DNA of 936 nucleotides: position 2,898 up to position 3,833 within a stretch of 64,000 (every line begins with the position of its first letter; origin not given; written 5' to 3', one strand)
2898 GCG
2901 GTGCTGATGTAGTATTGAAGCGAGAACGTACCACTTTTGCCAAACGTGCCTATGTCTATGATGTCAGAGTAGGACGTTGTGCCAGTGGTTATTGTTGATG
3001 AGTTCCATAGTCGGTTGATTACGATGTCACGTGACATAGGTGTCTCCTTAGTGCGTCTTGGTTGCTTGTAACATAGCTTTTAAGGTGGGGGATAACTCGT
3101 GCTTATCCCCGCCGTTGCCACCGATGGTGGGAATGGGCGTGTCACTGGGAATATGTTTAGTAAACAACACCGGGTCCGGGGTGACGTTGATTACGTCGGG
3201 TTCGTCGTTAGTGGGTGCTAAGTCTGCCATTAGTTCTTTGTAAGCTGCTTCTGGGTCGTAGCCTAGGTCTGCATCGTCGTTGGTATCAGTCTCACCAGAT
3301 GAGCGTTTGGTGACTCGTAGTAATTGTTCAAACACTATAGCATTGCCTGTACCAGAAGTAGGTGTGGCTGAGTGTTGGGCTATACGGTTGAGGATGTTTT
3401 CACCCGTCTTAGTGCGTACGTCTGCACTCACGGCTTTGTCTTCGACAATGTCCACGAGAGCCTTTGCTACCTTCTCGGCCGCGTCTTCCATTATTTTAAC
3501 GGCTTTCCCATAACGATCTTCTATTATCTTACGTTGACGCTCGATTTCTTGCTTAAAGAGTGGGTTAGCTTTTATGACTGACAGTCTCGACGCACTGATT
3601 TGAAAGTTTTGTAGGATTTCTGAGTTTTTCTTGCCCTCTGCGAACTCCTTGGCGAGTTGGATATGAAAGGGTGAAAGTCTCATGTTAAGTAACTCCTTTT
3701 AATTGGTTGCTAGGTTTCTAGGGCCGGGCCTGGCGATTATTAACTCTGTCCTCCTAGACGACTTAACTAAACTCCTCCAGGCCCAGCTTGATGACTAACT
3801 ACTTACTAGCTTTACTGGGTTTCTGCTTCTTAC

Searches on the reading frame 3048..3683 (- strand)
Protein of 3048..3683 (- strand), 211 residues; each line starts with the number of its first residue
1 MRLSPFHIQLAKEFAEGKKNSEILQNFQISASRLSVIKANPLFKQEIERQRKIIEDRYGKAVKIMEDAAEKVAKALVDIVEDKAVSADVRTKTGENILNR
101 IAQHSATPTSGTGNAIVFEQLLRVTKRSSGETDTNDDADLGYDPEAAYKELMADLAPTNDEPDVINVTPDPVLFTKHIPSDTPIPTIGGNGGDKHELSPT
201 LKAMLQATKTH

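Call 23: search_protein_families(library=pfam, proteins=[window:3048-3683:-], max_evalue=0.01)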
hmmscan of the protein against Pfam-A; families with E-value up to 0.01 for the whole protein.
window:3048-3683:- (211 aa): 0 families

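Call 85: search_protein_families(library=phrogs, proteins=[window:3048-3683:-], max_evalue=0.001)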
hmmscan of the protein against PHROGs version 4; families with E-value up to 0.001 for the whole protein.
window:3048-3683:- (211 aa): 2 families
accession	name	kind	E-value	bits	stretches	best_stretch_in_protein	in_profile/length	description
phrog_7407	-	unknown function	1.1e-05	26.2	1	24-180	155-310/370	-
phrog_2538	-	head and packaging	0.00027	22.1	1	14-76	14-78/129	terminase small subunit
